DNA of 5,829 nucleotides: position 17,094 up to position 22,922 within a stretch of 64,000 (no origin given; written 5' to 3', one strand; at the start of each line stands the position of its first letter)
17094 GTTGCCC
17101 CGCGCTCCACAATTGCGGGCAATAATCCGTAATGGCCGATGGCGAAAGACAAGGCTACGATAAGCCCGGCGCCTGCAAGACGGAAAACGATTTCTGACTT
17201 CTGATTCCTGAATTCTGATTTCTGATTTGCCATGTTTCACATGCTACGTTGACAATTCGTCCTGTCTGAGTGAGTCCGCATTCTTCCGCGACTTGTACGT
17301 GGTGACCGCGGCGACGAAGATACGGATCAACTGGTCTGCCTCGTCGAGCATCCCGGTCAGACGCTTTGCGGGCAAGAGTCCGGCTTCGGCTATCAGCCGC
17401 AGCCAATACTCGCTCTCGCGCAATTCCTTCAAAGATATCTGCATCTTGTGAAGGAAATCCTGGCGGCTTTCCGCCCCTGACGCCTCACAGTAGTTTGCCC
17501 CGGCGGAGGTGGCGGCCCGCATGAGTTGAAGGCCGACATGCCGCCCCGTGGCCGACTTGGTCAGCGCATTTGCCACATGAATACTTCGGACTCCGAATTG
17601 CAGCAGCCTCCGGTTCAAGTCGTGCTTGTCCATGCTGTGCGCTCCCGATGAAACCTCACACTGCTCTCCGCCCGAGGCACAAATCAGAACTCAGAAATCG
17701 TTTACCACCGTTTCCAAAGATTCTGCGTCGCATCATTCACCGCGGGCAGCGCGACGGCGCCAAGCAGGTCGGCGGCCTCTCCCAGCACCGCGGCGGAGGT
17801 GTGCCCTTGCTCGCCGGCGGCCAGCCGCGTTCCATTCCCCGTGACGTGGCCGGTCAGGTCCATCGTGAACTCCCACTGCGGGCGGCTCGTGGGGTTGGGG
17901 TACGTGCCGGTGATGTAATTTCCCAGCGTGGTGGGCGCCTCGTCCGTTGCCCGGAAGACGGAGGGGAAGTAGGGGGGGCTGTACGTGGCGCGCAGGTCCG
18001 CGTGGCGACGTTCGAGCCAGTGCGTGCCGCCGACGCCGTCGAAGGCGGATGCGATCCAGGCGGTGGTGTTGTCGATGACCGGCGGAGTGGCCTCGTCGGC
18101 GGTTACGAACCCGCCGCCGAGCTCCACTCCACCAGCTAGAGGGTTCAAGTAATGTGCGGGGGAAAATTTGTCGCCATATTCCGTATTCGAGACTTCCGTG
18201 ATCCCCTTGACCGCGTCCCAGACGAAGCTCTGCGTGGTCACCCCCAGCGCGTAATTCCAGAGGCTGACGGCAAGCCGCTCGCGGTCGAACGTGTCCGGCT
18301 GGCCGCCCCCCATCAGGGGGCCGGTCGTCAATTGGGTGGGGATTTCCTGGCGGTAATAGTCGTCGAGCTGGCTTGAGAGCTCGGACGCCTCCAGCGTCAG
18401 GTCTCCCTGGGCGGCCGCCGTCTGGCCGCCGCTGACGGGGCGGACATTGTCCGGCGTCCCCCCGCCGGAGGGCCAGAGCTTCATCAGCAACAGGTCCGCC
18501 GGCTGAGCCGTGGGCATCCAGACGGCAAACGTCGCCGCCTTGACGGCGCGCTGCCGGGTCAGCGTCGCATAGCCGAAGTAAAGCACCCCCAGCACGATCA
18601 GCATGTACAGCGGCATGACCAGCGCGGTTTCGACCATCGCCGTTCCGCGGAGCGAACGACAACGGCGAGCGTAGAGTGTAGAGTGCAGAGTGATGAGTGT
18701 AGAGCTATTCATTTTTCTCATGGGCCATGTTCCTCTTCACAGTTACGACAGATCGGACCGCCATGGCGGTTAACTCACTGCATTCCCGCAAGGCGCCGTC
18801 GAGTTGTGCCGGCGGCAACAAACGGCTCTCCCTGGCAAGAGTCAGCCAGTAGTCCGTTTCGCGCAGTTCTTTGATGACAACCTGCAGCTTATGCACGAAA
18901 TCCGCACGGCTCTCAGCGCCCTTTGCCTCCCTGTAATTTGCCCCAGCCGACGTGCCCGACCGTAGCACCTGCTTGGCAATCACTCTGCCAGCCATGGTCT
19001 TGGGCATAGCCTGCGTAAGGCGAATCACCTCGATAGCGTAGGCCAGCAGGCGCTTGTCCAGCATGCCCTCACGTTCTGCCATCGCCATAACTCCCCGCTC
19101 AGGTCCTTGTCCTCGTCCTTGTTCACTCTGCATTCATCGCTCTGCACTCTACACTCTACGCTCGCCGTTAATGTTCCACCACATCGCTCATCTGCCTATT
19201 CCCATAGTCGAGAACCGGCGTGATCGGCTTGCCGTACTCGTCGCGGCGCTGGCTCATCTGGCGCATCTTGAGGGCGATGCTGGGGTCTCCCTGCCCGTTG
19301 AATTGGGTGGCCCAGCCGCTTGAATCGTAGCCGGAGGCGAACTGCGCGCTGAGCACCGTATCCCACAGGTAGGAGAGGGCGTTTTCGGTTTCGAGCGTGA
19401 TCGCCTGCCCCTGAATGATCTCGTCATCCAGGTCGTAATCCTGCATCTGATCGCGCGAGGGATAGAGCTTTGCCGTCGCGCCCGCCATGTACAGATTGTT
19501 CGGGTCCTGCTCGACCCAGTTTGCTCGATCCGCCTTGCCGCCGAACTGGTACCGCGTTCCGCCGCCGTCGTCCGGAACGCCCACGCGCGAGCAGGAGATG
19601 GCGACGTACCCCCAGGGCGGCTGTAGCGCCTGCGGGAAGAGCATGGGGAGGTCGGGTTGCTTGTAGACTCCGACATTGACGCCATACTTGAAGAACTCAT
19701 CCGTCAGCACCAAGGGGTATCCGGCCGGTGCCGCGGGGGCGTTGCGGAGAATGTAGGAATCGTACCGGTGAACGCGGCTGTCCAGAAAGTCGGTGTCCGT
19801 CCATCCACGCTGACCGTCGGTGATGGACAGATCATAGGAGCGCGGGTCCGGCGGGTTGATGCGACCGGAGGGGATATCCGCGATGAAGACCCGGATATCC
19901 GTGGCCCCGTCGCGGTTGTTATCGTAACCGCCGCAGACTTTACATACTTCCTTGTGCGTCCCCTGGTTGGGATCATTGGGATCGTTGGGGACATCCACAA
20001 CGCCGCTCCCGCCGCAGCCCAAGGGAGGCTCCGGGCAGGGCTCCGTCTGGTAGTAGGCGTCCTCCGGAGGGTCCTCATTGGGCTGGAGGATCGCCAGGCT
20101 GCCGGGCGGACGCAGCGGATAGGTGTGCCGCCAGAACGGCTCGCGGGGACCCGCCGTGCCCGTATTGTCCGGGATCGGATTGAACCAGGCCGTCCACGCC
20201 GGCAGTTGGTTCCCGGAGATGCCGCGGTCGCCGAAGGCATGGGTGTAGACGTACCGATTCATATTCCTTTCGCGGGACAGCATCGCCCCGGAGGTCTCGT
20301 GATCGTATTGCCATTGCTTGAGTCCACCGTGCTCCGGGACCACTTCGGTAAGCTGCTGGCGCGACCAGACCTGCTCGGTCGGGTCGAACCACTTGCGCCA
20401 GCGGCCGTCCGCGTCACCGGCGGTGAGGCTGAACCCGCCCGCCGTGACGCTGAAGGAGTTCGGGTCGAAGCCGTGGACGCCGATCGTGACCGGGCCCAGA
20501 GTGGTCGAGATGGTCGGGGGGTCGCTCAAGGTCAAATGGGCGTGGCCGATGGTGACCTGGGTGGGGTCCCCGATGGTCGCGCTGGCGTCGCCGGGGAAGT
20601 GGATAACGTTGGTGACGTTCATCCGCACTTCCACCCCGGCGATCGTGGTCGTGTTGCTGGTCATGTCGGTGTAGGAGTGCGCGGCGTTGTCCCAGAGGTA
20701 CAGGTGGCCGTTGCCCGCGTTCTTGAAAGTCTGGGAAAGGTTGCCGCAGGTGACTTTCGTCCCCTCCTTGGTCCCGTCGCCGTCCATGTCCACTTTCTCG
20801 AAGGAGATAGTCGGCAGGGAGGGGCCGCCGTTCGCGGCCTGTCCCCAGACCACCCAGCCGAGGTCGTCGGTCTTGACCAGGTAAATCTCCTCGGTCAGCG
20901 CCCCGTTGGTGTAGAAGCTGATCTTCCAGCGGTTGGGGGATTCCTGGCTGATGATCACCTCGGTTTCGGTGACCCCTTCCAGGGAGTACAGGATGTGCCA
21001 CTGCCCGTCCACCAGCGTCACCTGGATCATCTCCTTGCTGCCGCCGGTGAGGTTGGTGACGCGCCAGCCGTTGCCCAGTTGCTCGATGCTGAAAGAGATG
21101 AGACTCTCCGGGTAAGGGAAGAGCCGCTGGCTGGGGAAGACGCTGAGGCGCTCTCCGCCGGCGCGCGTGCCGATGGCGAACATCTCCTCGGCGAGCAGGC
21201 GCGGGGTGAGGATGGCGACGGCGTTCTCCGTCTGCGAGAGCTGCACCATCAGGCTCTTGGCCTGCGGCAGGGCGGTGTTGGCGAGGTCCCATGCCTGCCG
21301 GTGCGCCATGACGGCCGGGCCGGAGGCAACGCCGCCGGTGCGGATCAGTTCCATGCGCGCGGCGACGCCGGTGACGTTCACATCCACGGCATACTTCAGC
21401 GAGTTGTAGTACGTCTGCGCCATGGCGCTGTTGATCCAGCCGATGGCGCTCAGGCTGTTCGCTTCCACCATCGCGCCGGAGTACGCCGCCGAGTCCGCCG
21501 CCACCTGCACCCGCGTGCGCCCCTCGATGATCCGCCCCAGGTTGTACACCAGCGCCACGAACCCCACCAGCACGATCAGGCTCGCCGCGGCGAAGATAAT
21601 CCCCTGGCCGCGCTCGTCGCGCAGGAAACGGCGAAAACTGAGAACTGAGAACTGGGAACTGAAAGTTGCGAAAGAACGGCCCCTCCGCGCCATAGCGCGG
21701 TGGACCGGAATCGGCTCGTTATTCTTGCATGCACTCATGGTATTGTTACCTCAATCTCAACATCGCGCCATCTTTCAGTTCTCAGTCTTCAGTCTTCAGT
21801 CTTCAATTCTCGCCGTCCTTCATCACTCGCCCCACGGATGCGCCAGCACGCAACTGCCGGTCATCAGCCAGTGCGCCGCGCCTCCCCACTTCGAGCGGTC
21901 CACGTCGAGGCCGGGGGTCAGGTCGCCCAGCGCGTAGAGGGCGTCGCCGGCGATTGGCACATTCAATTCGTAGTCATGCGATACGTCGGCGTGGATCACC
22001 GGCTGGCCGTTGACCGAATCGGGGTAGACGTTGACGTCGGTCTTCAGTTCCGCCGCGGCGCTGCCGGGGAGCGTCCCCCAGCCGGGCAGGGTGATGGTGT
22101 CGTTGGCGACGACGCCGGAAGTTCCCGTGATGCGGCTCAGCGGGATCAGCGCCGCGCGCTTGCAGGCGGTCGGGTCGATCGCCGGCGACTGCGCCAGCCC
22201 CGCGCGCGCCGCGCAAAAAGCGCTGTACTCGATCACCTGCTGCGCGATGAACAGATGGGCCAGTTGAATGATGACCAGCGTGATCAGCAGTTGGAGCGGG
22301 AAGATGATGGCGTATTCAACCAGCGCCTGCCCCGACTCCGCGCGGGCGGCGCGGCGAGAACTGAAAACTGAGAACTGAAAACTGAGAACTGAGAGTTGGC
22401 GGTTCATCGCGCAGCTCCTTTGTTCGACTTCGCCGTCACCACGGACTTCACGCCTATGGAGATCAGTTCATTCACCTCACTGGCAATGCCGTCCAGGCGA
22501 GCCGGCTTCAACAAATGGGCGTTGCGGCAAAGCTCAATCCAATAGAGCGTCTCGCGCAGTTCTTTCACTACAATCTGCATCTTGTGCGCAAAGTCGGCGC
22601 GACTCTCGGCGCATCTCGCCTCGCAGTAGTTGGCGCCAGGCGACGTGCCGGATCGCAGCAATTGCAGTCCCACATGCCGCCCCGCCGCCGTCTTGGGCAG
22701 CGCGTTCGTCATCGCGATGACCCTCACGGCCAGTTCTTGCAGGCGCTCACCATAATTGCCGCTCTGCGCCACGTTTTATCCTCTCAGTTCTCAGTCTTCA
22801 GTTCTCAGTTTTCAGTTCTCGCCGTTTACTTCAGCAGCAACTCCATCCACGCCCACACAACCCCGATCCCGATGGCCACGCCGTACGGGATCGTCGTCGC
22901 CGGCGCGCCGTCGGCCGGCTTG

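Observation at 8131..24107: Tad/Flp pilus locus with three FHA-domain proteins, including an FHA-CpaF ATPase fusion, and no secretin or TadZ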

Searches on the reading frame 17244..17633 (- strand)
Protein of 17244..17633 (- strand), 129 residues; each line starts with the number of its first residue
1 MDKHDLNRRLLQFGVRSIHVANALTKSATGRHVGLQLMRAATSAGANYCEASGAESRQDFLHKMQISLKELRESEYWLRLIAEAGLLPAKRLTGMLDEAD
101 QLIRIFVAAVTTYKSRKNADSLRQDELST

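Call 6: search_protein_families(library=pfam, max_evalue=0.01, proteins=[window:17244-17633:-])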
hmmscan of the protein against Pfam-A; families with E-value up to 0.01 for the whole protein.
window:17244-17633:- (129 aa): 1 family
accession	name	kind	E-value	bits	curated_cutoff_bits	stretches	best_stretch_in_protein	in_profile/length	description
PF05635.17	23S_rRNA_IVP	-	1.1e-15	58.2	33.8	1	18-105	17-103/106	23S rRNA-intervening sequence protein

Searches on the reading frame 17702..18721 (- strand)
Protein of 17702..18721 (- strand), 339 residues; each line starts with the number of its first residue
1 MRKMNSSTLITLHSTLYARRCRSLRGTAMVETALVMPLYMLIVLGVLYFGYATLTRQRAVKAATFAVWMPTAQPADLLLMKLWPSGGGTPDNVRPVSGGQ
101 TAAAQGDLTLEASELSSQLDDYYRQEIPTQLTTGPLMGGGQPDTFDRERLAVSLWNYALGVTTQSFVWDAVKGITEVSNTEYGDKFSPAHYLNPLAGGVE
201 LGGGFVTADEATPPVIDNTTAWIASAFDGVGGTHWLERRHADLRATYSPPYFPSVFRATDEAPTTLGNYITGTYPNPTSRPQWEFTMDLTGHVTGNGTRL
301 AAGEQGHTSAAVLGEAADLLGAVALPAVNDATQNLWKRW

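Call 6: search_protein_families(library=pfam, max_evalue=0.01, proteins=[window:17702-18721:-])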
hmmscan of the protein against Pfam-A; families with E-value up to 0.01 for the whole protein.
window:17702-18721:- (339 aa): 1 family
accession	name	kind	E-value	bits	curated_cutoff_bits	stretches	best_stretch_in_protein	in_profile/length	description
PF07811.17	TadE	-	7.5e-09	36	22.9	1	26-66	1-41/43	TadE-like protein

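Call 78: search_protein_families(library=ncbifam, max_evalue=0.001, proteins=[window:17702-18721:-])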
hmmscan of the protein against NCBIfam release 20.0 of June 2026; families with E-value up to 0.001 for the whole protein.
window:17702-18721:- (339 aa): 0 families

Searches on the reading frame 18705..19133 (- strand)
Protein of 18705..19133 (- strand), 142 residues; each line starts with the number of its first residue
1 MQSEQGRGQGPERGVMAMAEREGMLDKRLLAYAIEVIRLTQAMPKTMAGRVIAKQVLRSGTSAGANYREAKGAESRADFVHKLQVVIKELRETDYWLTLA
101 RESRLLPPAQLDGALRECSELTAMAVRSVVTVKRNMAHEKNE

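Call 6: search_protein_families(library=pfam, max_evalue=0.01, proteins=[window:18705-19133:-])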
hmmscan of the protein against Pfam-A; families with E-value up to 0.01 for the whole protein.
window:18705-19133:- (142 aa): 1 family
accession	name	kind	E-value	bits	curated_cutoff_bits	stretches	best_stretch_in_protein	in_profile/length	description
PF05635.17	23S_rRNA_IVP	-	2.2e-18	66.8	33.8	1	31-125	11-104/106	23S rRNA-intervening sequence protein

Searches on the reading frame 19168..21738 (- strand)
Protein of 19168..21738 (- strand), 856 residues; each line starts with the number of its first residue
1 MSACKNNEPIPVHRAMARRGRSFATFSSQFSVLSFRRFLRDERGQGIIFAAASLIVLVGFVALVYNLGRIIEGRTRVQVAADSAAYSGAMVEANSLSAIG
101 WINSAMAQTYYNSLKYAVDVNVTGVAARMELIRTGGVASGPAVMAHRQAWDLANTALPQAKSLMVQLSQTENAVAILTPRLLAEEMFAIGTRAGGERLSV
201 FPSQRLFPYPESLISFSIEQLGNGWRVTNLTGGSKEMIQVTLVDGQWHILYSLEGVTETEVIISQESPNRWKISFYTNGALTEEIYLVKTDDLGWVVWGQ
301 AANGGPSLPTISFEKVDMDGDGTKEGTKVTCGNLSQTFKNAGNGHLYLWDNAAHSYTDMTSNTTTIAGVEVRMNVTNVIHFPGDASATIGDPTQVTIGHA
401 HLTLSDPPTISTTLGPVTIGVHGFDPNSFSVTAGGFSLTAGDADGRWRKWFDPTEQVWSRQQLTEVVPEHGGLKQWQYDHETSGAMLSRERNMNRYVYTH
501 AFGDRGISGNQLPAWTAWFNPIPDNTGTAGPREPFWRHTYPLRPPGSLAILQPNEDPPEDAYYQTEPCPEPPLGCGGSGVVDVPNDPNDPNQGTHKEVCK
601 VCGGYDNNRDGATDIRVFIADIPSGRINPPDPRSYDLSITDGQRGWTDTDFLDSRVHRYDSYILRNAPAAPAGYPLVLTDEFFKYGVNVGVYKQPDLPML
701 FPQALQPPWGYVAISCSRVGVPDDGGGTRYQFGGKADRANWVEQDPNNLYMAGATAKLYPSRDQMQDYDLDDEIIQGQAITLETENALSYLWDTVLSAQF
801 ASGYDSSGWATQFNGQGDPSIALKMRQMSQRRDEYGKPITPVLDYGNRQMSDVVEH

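Call 6: search_protein_families(library=pfam, max_evalue=0.01, proteins=[window:19168-21738:-])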
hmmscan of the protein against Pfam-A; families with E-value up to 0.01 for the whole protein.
window:19168-21738:- (856 aa): 1 family
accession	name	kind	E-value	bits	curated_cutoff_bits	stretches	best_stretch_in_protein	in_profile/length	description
PF13400.11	Tad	-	3.2e-09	37.4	22.3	1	44-90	1-46/47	Putative Flp pilus-assembly TadE/G-like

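Call 78: search_protein_families(library=ncbifam, max_evalue=0.001, proteins=[window:19168-21738:-])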
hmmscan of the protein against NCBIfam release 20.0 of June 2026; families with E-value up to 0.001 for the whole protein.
window:19168-21738:- (856 aa): 1 family
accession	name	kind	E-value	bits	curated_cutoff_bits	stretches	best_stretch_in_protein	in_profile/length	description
TIGR03816.1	tadE_like_DECH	hypoth_equivalog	8e-05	22.8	50.95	1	42-91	1-50/109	Rv3654c family TadE-like protein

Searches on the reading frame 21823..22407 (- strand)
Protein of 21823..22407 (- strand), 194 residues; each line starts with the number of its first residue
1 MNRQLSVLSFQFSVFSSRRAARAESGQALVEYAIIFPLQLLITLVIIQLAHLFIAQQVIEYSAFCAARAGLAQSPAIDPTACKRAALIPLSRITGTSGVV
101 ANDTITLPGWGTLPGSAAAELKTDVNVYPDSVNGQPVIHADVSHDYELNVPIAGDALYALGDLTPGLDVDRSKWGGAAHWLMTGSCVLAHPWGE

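Call 6: search_protein_families(library=pfam, max_evalue=0.01, proteins=[window:21823-22407:-])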
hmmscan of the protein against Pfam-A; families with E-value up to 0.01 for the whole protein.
window:21823-22407:- (194 aa): 1 family
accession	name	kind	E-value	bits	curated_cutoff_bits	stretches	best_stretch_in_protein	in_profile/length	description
PF07811.17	TadE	-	1.3e-07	32.1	22.9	1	26-68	1-43/43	TadE-like protein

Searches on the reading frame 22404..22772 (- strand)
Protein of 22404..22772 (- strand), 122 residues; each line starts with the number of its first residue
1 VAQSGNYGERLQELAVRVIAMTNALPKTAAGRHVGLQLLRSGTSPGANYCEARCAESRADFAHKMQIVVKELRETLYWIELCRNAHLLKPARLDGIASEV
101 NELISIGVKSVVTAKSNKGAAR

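Call 6: search_protein_families(library=pfam, max_evalue=0.01, proteins=[window:22404-22772:-])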
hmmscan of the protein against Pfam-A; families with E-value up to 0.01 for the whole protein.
window:22404-22772:- (122 aa): 1 family
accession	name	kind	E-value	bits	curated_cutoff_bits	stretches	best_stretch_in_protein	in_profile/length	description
PF05635.17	23S_rRNA_IVP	-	4.2e-14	53.1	33.8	1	12-105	10-102/106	23S rRNA-intervening sequence protein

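Call 66: find_related_loci(query=A4, collection=metagenome_contigs, flank=3000)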
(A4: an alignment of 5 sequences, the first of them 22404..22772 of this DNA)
Query A4 (122 aa) in metagenome_contigs; peptide patterns used: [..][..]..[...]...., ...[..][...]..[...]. (x = any residue, [..] = any of these).
598 stretches matched a pattern (row limit reached: there are more); 562 encode a relative of the query (tblastn E <= 1e-3); the best 80 are kept; 80 distinct loci.
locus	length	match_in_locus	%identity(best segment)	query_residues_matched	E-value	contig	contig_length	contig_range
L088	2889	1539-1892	86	5-122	3e-68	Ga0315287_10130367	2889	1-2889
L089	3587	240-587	66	3-118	1e-49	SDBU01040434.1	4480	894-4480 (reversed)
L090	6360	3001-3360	56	2-121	2e-38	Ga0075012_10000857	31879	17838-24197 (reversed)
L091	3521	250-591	58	6-118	7e-38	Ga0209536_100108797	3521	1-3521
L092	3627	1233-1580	53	1-116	1e-36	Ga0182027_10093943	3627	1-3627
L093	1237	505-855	56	1-115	1e-36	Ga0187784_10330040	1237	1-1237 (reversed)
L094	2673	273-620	51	6-122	2e-35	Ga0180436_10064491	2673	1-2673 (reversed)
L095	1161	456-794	54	9-121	2e-36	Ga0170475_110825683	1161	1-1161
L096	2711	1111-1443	55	6-115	2e-35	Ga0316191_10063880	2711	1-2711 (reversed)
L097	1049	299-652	50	1-118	2e-36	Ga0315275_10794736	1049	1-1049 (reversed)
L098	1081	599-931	53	8-118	2e-36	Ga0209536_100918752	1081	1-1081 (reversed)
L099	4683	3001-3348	56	3-118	7e-35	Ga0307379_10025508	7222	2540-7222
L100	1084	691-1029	52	6-118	4e-36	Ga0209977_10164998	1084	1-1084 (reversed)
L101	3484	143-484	49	3-116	2e-34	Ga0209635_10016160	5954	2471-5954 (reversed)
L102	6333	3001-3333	58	9-118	3e-34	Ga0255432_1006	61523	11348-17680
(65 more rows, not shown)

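Call 78: search_protein_families(library=ncbifam, max_evalue=0.001, proteins=[window:22404-22772:-])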
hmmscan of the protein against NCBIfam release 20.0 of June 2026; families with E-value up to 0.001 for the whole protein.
window:22404-22772:- (122 aa): 1 family
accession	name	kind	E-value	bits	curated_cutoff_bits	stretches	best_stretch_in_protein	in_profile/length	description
TIGR02436.1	TIGR02436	subfamily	1.1e-21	77.1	24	1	10-112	4-106/109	four helix bundle protein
